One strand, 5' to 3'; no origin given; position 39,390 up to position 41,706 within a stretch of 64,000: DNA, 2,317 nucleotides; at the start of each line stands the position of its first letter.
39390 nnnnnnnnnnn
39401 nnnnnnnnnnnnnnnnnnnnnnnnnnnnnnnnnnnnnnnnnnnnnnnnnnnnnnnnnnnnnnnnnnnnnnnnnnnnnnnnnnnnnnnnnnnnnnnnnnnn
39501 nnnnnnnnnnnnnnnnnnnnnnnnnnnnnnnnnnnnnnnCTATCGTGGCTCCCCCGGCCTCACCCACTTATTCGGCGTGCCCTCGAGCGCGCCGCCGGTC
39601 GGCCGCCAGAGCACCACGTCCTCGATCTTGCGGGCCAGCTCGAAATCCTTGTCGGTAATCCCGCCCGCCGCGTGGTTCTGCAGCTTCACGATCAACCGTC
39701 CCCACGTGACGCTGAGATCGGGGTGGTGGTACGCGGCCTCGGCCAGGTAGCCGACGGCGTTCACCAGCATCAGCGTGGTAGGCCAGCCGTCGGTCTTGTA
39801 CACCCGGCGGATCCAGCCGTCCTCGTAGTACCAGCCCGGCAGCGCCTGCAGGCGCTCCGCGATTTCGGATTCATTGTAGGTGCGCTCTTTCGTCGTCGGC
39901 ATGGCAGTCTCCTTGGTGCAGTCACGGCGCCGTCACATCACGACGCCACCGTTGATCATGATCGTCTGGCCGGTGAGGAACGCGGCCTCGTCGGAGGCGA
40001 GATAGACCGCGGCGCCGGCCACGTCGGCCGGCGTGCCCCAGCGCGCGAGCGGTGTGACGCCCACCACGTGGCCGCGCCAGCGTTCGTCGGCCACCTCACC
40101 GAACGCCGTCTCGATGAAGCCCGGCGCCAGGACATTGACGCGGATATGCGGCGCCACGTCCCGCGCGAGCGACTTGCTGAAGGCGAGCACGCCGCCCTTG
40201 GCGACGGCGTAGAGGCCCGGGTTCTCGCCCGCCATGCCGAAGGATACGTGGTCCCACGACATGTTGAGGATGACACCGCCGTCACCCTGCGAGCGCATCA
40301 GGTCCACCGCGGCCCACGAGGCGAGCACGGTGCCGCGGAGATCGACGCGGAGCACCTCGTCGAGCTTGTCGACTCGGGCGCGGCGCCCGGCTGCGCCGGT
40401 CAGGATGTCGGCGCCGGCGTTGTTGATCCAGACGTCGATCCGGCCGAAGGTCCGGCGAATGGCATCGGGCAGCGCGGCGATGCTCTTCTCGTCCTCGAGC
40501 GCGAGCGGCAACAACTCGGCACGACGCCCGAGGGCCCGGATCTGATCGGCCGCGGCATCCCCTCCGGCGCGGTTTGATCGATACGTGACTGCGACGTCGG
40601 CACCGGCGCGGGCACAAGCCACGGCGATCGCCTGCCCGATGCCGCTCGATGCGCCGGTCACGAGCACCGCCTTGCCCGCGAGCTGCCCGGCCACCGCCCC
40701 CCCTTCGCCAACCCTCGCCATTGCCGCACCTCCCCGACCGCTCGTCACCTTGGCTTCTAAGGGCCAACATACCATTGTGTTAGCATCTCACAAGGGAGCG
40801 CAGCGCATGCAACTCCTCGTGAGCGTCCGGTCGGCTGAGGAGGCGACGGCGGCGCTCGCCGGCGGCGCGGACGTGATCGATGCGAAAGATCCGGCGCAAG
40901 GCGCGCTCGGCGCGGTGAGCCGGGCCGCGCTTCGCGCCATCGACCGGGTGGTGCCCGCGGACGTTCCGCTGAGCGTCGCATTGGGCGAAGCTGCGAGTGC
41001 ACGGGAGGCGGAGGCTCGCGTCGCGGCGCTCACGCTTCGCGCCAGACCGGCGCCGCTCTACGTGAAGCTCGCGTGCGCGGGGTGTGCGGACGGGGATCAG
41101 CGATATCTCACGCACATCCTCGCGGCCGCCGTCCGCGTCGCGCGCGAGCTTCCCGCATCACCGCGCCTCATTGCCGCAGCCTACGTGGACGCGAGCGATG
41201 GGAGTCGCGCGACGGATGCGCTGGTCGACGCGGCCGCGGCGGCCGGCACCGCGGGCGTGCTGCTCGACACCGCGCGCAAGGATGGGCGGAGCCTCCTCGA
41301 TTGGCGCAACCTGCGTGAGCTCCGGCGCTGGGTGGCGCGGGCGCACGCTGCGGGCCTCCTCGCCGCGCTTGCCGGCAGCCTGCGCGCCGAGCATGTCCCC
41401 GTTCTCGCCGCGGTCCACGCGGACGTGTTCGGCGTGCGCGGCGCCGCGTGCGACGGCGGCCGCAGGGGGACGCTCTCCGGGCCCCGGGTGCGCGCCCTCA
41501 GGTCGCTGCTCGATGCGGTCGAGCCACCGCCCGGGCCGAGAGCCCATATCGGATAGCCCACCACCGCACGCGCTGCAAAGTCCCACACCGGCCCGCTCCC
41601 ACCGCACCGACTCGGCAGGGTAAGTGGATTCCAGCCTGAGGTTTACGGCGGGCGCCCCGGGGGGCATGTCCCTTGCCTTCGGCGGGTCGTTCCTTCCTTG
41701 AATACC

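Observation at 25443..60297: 35-kb contiguous C1 island: lanthanide-type methanol oxidation fused to a complete H4MPT/methanofuran formaldehyde-oxidation and cofactor-biosynthesis set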

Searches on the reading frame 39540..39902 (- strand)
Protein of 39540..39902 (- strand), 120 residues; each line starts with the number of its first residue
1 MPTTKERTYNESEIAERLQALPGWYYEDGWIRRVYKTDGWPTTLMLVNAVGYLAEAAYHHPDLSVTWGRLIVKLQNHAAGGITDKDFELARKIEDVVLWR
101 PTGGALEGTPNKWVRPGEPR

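Call 6: search_protein_families(library=ncbifam, proteins=[window:39540-39902:-], max_evalue=0.001)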
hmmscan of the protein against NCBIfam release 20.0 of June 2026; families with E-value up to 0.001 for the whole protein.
window:39540-39902:- (120 aa): 5 families
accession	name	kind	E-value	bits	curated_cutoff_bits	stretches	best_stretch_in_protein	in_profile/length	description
NF002017.0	PRK00823.1-2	equivalog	2.3e-26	91.6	80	1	9-96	5-92/94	4a-hydroxytetrahydrobiopterin dehydratase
NF002019.0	PRK00823.1-4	equivalog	1e-17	64.3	137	1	6-95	19-110/116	4a-hydroxytetrahydrobiopterin dehydratase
NF002018.0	PRK00823.1-3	equivalog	2.4e-15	56.3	108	1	8-96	5-95/98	4a-hydroxytetrahydrobiopterin dehydratase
NF002016.0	PRK00823.1-1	equivalog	8.6e-12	45.2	133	1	10-96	20-110/113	4a-hydroxytetrahydrobiopterin dehydratase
NF002020.0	PRK00823.1-5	equivalog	9.2e-11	41.9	146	1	8-96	14-104/111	4a-hydroxytetrahydrobiopterin dehydratase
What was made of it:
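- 39540..39902 (-): Pterin-4a-carbinolamine dehydratase with the canonical catalytic motif. NF002017 at 92 bits, above the cutoff of 80 (call 6).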

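Call 11: search_protein_families(library=pfam, proteins=[window:39540-39902:-], max_evalue=0.01)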
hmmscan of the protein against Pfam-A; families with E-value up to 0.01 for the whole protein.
window:39540-39902:- (120 aa): 1 family
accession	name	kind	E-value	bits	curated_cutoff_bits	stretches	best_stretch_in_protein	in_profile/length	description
PF01329.24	Pterin_4a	-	2.3e-25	89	26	1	9-95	3-90/91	Pterin 4 alpha carbinolamine dehydratase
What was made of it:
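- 39540..39902 (-): PF01329 (call 11).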

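Call 35: search_solved_structures(query=window:39540-39902:-, max_evalue=0.001, show_alignments=2)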
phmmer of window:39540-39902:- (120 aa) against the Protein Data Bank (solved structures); distinct sequences matched with E-value up to 0.001: 8.
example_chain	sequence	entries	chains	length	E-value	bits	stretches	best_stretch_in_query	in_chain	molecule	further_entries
1usm_A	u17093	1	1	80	5.1e-13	52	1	31-98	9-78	HEPATOCYTE NUCLEAR FACTOR 1-ALPHA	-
1uso_A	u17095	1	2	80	1.2e-12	50.9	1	32-98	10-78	HEPATOCYTE NUCLEAR FACTOR 1-ALPHA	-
2ebb_A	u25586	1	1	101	5.2e-10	42.3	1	10-97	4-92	Pterin-4-alpha-carbinolamine dehydratase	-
3jst_A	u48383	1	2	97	8.9e-10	41.5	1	9-94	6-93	Putative pterin-4-alpha-carbinolamine dehydratase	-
2v6u_A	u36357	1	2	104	1.7e-07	34.2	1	10-96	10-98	PTERIN-4A-CARBINOLAMINE DEHYDRATASE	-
2v6s_A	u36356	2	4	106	1.8e-07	34.1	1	10-96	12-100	PTERIN-4A-CARBINOLAMINE DEHYDRATASE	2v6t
1ru0_A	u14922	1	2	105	0.00044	23.1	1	40-95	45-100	DcoH-like protein DCoHm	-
4wil_A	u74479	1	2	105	0.00055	22.8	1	42-95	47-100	Pterin-4-alpha-carbinolamine dehydratase 2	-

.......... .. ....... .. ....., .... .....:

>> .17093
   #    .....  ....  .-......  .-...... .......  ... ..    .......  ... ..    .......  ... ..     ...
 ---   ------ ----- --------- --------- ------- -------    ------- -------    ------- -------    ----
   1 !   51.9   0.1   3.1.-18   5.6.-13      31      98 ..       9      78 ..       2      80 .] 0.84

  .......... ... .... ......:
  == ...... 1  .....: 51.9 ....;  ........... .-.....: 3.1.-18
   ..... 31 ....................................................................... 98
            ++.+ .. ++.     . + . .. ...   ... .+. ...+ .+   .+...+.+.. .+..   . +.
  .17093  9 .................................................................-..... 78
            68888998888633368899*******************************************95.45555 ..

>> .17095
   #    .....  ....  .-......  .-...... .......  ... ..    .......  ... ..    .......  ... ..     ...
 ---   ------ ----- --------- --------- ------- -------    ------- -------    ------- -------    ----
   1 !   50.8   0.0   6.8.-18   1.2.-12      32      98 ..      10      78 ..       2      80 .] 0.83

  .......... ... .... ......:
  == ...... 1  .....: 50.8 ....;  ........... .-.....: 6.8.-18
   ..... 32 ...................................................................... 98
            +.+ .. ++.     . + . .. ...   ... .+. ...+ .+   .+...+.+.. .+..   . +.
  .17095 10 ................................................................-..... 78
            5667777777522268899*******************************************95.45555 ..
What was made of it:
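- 39540..39902 (-): The motif is visible in call 35.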

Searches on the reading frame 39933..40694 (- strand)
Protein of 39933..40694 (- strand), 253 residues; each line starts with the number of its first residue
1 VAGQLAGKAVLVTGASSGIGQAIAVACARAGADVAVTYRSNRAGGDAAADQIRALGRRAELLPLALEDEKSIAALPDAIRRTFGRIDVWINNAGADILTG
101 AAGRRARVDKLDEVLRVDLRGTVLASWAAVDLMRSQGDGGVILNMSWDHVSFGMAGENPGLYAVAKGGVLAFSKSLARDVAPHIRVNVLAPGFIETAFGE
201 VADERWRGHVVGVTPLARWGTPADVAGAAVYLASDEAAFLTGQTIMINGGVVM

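Call 6: search_protein_families(library=ncbifam, proteins=[window:39933-40694:-], max_evalue=0.001)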
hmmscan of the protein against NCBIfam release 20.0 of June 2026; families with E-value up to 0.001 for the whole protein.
window:39933-40694:- (253 aa): 223 families (the best 25 are shown)
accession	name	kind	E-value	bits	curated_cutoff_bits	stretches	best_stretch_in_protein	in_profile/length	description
NF005559.1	PRK07231.1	subfamily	6.9e-53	179.7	215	1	5-252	2-248/249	glucose 1-dehydrogenase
TIGR01830.1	3oxo_ACP_reduc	equivalog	8.7e-51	172.9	297.75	1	10-252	1-239/239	3-oxoacyl-[acyl-carrier-protein] reductase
NF009384.0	PRK12743.1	equivalog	1.5e-47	162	264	1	8-252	7-248/258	SDR family oxidoreductase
NF004198.0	PRK05653.1-3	equivalog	6.7e-47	160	296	1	4-253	4-248/248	3-oxoacyl-ACP reductase FabG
NF004818.0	PRK06172.1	equivalog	2e-46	158.3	336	1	1-252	1-251/253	SDR family oxidoreductase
NF009466.0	PRK12826.1-2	subfamily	3.1e-46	157.9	222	1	8-252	4-245/248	3-oxoacyl-ACP reductase FabG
NF009468.0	PRK12826.1-4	equivalog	1.6e-45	155.8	318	1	3-252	3-248/256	SDR family oxidoreductase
NF005446.0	PRK07035.1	equivalog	1.6e-45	155.4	373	1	4-252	8-254/255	SDR family oxidoreductase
NF006070.0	PRK08213.1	subfamily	3.1e-45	154.7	279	1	4-252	9-257/259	gluconate 5-dehydrogenase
NF004197.0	PRK05653.1-1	equivalog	3.7e-45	154.5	332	1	2-253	2-248/249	3-oxoacyl-ACP reductase FabG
NF053807.1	RhamDHLra1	equivalog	3.8e-45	154.6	400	1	5-251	2-247/252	L-rhamnose 1-dehydrogenase Lra1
NF006366.0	PRK08589.1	equivalog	8.3e-45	153.2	386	1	4-252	3-253/272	SDR family oxidoreductase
NF005873.0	PRK07814.1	equivalog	1.8e-44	152.1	346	1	5-252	8-252/263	SDR family oxidoreductase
NF004791.0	PRK06138.1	equivalog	4.2e-44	150.7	312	1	4-252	2-250/252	SDR family oxidoreductase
NF004199.0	PRK05653.1-4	equivalog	5.1e-44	150.7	301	1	4-253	2-247/247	3-oxoacyl-ACP reductase FabG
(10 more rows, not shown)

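Call 11: search_protein_families(library=pfam, proteins=[window:39933-40694:-], max_evalue=0.01)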
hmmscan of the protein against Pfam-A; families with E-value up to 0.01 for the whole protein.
window:39933-40694:- (253 aa): 5 families
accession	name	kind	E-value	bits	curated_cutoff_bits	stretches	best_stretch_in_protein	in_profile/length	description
PF13561.12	adh_short_C2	-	9.9e-51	173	27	1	14-251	1-235/236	Enoyl-(Acyl carrier protein) reductase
PF00106.31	adh_short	-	1e-37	129.9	26.6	1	8-200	1-188/195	short chain dehydrogenase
PF08659.16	KR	-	3.5e-05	24.3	22.6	1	10-123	3-117/180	KR domain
PF00291.31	PALP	-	0.003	17.4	35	1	7-68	54-113/295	Pyridoxal-phosphate dependent enzyme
PF01370.27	Epimerase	-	0.0085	16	20.9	0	10-75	1-59/240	NAD dependent epimerase/dehydratase family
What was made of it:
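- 39933..40694 (-): Short-chain dehydrogenase/reductase, first gene of the H4MPT-biosynthesis operon. adh_short_C2 (call 11).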

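Call 34: search_solved_structures(query=window:39933-40694:-, max_evalue=1e-20)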
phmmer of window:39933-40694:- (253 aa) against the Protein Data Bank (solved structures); distinct sequences matched with E-value up to 1e-20: 250 (the best 60 are shown).
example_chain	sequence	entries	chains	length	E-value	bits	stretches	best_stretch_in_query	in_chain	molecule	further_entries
2uvd_A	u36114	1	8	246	1.8e-38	135.7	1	5-253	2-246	3-OXOACYL-(ACYL-CARRIER-PROTEIN) REDUCTASE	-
4jro_A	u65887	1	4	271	4.3e-38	134.4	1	4-253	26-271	FabG protein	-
6t77_A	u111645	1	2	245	4.7e-38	134.3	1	6-253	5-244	3-oxoacyl-ACP reductase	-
4m8s_A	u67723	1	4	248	6.1e-38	133.9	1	4-253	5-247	Putative 3-oxoacyl-[acyl-carrier protein] reductase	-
3emk_A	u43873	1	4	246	4.8e-36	127.7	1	5-253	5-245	GLUCOSE/RIBITOL DEHYDROGENASE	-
3enn_A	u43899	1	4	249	4.9e-36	127.7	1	5-253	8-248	GLUCOSE/RIBITOL DEHYDROGENASE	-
3osu_A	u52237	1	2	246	6.3e-36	127.3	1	8-253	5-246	3-oxoacyl-[acyl-carrier-protein] reductase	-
3sj7_A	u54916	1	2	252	6.6e-36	127.2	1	8-253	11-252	3-oxoacyl-(Acyl-carrier-protein) reductase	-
1i01_A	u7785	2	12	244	8e-36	127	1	6-253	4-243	BETA-KETOACYL [ACP] REDUCTASE | 3-oxoacyl-[acyl-carrier protein] reductase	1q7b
4yqy_A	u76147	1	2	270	2e-35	125.7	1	4-252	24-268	Putative Dehydrogenase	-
4wjz_A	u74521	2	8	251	2e-35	125.7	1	5-253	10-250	3-oxoacyl-[acyl-carrier-protein] reductase FabG | 3-oxoacyl-[acyl-carrier protein] reductase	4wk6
3u09_A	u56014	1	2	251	2.4e-35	125.4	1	5-253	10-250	3-oxoacyl-[acyl-carrier-protein] reductase FabG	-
3op4_A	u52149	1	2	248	2.7e-35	125.3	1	5-253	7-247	3-oxoacyl-[acyl-carrier protein] reductase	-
3rro_A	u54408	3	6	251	2.8e-35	125.2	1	5-253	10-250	3-ketoacyl-(acyl-carrier-protein) reductase | 3-oxoacyl-[acyl-carrier protein] reductase | 3-oxoacyl-[acyl-carrier-protein] reductase FabG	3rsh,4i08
1q7c_A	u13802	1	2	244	2.8e-35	125.2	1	6-253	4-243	3-oxoacyl-[acyl-carrier protein] reductase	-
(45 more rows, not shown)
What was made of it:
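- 39933..40694 (-): PDB matches are generic FabG-like enzymes (call 34).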

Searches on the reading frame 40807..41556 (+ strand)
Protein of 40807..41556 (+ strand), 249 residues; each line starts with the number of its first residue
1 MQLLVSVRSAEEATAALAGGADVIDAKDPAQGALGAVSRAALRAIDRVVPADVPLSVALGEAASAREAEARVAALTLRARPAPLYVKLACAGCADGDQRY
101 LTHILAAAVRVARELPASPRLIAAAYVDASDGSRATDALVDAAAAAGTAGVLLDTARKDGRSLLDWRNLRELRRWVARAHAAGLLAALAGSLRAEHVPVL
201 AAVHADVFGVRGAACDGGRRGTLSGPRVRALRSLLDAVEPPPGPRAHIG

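Call 6: search_protein_families(library=ncbifam, proteins=[window:40807-41556:+], max_evalue=0.001)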
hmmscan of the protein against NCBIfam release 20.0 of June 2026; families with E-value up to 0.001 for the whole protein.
window:40807-41556:+ (249 aa): 4 families
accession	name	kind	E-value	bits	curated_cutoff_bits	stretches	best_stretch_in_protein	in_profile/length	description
NF002575.0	PRK02227.1-3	equivalog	9.3e-43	146.6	304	1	1-232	1-229/233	(5-formylfuran-3-yl)methyl phosphate synthase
NF002573.0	PRK02227.1-1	equivalog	5.7e-40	137.1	341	1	1-234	1-233/236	(5-formylfuran-3-yl)methyl phosphate synthase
NF002576.0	PRK02227.1-5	equivalog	1.6e-36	125.8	297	1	2-236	3-224/236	hypothetical protein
NF002574.0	PRK02227.1-2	subfamily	1.1e-34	119.8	286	1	1-237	2-225/233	hypothetical protein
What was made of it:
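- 40807..41556 (+): mfnB, 4-HFC-P synthase (Orf22 type). NCBIfam matches are below cutoff (call 6).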

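Call 11: search_protein_families(library=pfam, proteins=[window:40807-41556:+], max_evalue=0.01)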
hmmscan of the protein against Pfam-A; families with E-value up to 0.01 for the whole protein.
window:40807-41556:+ (249 aa): 1 family
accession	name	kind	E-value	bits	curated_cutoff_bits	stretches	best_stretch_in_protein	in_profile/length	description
PF04476.19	4HFCP_synth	-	6.3e-56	190.1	22.4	1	3-231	1-227/228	4-HFC-P synthase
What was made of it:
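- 40807..41556 (+): PF04476 at 190 bits (call 11).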
